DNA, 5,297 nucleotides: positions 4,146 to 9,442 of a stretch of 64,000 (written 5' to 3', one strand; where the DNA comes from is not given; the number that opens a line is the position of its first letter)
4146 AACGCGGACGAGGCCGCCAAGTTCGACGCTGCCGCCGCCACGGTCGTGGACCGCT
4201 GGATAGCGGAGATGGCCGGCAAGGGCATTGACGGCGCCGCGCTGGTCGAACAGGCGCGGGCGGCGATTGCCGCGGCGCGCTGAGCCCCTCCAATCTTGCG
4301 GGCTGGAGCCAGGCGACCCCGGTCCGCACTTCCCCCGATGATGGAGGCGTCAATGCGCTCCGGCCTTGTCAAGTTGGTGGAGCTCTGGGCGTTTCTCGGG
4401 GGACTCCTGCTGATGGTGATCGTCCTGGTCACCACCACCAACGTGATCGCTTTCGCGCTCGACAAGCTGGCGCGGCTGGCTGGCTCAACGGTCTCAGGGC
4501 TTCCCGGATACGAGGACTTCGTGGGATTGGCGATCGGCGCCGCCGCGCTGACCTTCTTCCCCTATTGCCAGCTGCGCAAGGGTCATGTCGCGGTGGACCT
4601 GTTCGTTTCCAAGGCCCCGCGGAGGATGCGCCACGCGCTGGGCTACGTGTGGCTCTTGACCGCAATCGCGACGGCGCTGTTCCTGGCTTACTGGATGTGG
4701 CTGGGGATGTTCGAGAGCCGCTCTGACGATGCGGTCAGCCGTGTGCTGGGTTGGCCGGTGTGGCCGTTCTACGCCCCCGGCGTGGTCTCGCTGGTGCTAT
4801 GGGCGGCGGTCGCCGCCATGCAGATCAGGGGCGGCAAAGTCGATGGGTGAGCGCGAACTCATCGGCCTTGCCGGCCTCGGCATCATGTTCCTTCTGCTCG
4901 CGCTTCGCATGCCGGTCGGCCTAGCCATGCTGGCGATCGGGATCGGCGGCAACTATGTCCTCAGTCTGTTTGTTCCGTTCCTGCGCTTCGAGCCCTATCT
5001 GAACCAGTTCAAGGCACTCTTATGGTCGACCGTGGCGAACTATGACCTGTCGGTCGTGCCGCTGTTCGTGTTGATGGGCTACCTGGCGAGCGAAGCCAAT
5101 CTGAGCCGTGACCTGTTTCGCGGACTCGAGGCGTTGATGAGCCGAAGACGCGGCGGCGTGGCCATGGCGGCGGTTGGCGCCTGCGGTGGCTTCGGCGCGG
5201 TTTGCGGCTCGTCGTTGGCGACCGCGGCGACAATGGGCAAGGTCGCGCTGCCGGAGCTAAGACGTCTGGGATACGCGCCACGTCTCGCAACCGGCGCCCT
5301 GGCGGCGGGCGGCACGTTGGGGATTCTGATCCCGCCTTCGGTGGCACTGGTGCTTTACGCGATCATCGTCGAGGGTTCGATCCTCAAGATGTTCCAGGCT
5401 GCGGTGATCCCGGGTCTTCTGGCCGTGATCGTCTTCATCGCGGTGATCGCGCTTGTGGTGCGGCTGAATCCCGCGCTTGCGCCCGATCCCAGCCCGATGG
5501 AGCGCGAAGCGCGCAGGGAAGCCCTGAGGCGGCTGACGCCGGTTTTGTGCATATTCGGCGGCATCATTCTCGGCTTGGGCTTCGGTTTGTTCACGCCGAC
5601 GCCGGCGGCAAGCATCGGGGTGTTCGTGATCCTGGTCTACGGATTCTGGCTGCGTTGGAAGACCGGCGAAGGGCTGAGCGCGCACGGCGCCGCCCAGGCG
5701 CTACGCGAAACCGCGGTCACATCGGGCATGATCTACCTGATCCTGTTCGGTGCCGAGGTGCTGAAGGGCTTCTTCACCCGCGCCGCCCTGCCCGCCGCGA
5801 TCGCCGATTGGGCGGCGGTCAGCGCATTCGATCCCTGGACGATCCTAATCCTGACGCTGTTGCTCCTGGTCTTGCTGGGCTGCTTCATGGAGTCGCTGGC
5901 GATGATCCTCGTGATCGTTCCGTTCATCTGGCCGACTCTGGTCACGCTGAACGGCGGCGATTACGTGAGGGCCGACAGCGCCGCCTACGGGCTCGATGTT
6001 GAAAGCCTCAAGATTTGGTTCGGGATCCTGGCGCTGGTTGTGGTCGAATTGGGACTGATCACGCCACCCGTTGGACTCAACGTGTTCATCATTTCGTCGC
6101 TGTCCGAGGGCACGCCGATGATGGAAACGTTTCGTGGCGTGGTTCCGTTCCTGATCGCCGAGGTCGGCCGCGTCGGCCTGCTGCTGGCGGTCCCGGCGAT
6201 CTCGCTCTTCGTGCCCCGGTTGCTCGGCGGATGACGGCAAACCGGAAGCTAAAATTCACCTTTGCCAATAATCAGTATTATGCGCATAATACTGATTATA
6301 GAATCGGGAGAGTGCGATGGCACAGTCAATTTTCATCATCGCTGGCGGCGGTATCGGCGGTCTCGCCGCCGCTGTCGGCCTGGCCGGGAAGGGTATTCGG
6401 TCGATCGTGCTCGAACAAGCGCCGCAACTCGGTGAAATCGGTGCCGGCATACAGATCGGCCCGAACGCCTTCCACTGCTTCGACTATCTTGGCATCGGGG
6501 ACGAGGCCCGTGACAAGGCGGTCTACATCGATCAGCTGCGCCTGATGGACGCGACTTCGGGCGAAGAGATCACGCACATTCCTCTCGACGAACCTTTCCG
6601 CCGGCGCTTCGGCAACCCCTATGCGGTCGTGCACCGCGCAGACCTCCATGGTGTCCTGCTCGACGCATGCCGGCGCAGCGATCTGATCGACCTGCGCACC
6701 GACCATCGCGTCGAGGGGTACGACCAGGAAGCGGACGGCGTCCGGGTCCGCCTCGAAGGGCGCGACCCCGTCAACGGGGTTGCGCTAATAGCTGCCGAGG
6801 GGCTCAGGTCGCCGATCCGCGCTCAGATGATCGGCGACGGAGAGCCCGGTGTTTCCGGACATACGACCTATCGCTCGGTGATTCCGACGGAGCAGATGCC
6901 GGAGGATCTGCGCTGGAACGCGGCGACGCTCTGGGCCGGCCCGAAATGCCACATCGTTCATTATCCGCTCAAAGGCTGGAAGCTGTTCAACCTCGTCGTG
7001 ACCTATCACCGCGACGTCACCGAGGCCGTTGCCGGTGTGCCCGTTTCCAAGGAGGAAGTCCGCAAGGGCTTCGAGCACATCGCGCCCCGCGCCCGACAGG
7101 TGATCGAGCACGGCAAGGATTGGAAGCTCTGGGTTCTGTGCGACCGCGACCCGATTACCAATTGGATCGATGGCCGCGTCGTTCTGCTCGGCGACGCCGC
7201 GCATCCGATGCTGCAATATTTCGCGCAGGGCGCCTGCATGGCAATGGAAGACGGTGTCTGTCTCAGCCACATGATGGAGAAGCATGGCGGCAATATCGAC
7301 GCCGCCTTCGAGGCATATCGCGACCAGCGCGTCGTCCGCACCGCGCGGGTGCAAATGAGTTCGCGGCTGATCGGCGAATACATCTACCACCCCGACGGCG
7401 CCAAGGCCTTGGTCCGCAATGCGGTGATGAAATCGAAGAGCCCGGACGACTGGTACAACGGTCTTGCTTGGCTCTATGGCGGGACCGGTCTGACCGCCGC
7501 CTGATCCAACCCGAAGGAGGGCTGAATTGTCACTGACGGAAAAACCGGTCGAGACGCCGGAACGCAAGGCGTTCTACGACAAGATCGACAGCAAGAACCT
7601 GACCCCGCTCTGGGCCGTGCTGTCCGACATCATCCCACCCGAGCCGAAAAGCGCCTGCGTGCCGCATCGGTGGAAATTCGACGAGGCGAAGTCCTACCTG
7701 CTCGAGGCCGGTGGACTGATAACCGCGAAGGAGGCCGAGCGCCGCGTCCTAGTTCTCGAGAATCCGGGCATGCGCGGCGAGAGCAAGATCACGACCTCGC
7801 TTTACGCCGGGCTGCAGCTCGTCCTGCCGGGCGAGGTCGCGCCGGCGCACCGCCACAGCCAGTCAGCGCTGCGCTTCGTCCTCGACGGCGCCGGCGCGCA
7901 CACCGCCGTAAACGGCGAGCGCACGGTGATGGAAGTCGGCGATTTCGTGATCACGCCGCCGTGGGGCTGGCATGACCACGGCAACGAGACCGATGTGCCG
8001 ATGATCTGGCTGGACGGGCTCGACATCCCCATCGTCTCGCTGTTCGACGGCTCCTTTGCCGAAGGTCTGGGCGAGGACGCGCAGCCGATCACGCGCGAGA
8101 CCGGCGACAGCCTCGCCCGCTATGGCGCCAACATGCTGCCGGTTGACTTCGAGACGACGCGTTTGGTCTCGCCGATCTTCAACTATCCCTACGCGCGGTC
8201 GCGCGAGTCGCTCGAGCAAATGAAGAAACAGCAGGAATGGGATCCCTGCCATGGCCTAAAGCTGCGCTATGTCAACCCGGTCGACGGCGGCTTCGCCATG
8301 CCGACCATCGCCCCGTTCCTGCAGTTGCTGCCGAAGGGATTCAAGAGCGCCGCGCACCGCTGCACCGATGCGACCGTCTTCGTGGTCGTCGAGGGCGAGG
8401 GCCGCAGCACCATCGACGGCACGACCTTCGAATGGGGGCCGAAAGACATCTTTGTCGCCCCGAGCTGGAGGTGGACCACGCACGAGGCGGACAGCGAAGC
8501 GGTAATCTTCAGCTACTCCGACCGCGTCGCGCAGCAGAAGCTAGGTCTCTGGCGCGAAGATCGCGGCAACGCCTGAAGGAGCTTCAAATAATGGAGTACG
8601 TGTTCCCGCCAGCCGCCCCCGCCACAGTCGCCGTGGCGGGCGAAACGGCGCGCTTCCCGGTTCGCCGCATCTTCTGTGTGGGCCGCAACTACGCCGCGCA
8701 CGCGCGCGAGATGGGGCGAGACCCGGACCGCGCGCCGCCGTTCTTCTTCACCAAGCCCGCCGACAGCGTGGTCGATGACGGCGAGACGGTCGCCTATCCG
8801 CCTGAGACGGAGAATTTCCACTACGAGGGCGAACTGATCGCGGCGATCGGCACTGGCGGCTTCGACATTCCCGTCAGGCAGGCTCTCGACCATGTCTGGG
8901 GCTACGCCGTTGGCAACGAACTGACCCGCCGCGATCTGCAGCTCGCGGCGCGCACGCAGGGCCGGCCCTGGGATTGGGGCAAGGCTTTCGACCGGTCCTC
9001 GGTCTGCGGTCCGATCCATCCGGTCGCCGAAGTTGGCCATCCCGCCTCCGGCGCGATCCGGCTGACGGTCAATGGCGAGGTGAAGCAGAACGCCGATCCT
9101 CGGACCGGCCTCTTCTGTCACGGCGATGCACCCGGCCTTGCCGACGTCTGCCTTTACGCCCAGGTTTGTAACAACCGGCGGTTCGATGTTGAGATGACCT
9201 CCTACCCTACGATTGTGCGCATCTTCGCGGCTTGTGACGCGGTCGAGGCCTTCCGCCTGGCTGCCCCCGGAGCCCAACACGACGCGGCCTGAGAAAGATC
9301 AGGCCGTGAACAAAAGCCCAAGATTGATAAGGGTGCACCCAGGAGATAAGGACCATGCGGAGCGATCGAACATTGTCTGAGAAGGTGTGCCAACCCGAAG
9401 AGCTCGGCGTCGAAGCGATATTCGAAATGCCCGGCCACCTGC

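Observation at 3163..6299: Perfect 32-bp palindromic operator upstream of the gentisate operon, sharing a 14/15 motif with the TRAP promoter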

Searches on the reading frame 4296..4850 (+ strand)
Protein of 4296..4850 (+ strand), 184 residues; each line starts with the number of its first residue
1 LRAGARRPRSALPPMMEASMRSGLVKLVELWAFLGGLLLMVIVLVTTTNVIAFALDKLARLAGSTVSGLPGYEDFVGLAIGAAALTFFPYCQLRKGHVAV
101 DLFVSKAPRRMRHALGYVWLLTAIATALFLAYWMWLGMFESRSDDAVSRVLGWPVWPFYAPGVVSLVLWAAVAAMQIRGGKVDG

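Call 6: search_protein_families(library=pfam, proteins=[window:4296-4850:+])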
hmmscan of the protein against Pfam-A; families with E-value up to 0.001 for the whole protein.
window:4296-4850:+ (184 aa): 1 family
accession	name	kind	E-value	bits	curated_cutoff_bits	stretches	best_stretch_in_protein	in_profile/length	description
PF04290.18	DctQ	-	3.4e-18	66.3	28.3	1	68-177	18-126/132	Tripartite ATP-independent periplasmic transporters, DctQ component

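Call 7: search_protein_families(library=ncbifam, proteins=[window:4296-4850:+])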
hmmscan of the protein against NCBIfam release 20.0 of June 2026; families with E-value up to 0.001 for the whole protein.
window:4296-4850:+ (184 aa): 0 families

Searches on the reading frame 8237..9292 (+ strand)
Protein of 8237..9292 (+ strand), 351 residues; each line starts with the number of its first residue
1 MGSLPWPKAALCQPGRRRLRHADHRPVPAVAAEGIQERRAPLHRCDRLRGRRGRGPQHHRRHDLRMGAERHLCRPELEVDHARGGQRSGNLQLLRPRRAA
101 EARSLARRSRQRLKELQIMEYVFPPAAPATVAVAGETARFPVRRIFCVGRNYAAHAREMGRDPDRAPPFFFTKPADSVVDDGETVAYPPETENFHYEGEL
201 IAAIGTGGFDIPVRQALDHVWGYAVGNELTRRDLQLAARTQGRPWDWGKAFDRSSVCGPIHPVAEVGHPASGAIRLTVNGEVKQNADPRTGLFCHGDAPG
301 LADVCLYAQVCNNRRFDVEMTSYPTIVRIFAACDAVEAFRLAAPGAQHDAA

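Call 6: search_protein_families(library=pfam, proteins=[window:8237-9292:+])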
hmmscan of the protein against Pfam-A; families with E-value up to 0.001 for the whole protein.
window:8237-9292:+ (351 aa): 1 family
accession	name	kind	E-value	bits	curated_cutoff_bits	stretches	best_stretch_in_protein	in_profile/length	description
PF01557.24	FAA_hydrolase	-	6.1e-37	127.8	23.9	1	145-286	2-149/214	Fumarylacetoacetate (FAA) hydrolase C-terminal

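Call 7: search_protein_families(library=ncbifam, proteins=[window:8237-9292:+])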
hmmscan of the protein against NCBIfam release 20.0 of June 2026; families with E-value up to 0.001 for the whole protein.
window:8237-9292:+ (351 aa): 7 families
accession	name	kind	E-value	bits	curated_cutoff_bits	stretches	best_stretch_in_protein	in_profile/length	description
NF007967.0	PRK10691.1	equivalog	7e-25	87.6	201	1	136-288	10-162/219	fumarylacetoacetate hydrolase family protein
TIGR02303.1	HpaG-C-term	equivalog_domain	4.2e-18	65.7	276.4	1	143-289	43-186/245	4-hydroxyphenylacetate degradation bifunctional isomerase/decarboxylase, C-terminal subunit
TIGR01262.1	maiA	equivalog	2.4e-17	63.3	171.05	1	285-350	145-210/211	maleylacetoacetate isomerase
NF053535.1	DhyDRhmHlse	equivalog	3.1e-16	59.5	500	1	142-294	70-219/284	2,4-didehydro-3-deoxy-L-rhamnonate hydrolase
NF009399.0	PRK12764.1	equivalog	9.5e-14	51.3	444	1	133-295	12-169/501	fumarylacetoacetate hydrolase family protein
NF011750.0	PRK15203.1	equivalog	1.6e-13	50.3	811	1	140-286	220-363/429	4-hydroxyphenylacetate degradation bifunctional isomerase/decarboxylase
TIGR02305.1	HpaG-N-term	equivalog_domain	1e-11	44.8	228.65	1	152-286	14-146/205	4-hydroxyphenylacetate degradation bifunctional isomerase/decarboxylase, N-terminal subunit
